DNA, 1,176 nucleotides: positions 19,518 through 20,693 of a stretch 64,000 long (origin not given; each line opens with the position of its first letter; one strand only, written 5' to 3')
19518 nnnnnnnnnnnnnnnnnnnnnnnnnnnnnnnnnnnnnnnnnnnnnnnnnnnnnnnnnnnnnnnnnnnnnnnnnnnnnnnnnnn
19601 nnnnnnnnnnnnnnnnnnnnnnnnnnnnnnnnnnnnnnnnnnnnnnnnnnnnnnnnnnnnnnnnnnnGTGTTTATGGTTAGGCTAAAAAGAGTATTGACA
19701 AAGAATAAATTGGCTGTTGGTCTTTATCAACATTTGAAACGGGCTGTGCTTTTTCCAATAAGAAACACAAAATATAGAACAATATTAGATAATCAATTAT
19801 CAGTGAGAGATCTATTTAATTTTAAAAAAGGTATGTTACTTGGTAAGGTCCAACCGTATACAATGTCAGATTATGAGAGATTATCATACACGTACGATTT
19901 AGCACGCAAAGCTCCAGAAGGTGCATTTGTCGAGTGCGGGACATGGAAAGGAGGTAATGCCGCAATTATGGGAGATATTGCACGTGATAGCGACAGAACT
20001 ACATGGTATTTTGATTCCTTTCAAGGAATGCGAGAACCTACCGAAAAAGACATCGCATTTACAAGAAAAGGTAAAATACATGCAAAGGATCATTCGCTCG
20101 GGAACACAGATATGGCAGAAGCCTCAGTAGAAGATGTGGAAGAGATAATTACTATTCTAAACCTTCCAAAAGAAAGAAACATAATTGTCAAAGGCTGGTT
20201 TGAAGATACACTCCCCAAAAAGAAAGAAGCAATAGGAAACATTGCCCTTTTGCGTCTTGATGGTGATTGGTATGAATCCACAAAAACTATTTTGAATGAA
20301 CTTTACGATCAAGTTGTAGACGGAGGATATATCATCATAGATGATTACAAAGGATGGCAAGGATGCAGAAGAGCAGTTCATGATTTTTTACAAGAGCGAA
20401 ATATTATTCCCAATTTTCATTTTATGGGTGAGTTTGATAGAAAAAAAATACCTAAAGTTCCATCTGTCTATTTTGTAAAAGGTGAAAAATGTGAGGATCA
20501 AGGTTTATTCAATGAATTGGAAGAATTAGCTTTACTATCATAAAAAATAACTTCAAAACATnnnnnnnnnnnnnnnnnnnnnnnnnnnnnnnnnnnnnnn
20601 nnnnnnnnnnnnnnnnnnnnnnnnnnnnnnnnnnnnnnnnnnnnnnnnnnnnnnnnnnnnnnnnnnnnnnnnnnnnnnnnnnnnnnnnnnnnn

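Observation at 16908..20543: Two TylF-family O-methyltransferases flanking an AsnB-like amidotransferase, next to glycerate enzymes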

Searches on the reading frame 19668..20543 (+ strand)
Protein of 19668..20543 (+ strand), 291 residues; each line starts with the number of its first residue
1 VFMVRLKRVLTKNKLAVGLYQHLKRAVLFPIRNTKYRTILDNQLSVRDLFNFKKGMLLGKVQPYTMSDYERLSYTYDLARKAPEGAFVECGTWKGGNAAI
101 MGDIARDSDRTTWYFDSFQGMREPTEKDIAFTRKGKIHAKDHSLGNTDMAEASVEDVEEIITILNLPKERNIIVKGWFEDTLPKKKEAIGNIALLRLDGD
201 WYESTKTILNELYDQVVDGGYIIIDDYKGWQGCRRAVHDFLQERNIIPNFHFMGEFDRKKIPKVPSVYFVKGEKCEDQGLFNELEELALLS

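Call 4: search_protein_families(library=pfam, proteins=[window:19668-20543:+])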
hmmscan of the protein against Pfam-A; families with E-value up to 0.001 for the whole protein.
window:19668-20543:+ (291 aa): 2 families
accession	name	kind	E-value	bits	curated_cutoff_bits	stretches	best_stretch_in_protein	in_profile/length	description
PF05711.17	TylF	-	1.6e-39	136.2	23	1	78-247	86-249/264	Macrocin-O-methyltransferase (TylF)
PF13578.12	Methyltransf_24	-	5.8e-09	37.2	26.3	1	88-227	1-105/105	Methyltransferase domain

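Call 5: search_protein_families(library=ncbifam, proteins=[window:19668-20543:+])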
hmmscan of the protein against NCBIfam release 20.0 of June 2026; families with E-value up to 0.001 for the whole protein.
window:19668-20543:+ (291 aa): 0 families

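Call 49: search_solved_structures(query=window:19674-20543:+, show_alignments=3)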
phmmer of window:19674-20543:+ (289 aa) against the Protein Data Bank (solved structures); distinct sequences matched with E-value up to 0.001: 7.
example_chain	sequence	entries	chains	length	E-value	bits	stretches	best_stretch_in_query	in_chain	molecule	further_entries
2wk1_A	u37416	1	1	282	1.1e-24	90.7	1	81-242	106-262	NOVP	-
5i10_A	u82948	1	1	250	1.4e-23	86.9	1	80-249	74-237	Probable O-methyltransferase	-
4cdz_A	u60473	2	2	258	1.7e-23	86.7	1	80-249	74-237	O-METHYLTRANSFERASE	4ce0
4x7u_A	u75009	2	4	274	1.6e-19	73.7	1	78-244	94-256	Mycinamicin III 3''-O-methyltransferase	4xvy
4xvz_A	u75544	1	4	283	1.7e-19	73.6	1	78-244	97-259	Mycinamicin III 3''-O-methyltransferase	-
4x7v_A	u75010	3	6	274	2.2e-19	73.2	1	78-244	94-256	Mycinamicin III 3''-O-methyltransferase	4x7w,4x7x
4x7y_B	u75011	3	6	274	2.7e-19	72.9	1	78-244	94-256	Mycinamicin III 3''-O-methyltransferase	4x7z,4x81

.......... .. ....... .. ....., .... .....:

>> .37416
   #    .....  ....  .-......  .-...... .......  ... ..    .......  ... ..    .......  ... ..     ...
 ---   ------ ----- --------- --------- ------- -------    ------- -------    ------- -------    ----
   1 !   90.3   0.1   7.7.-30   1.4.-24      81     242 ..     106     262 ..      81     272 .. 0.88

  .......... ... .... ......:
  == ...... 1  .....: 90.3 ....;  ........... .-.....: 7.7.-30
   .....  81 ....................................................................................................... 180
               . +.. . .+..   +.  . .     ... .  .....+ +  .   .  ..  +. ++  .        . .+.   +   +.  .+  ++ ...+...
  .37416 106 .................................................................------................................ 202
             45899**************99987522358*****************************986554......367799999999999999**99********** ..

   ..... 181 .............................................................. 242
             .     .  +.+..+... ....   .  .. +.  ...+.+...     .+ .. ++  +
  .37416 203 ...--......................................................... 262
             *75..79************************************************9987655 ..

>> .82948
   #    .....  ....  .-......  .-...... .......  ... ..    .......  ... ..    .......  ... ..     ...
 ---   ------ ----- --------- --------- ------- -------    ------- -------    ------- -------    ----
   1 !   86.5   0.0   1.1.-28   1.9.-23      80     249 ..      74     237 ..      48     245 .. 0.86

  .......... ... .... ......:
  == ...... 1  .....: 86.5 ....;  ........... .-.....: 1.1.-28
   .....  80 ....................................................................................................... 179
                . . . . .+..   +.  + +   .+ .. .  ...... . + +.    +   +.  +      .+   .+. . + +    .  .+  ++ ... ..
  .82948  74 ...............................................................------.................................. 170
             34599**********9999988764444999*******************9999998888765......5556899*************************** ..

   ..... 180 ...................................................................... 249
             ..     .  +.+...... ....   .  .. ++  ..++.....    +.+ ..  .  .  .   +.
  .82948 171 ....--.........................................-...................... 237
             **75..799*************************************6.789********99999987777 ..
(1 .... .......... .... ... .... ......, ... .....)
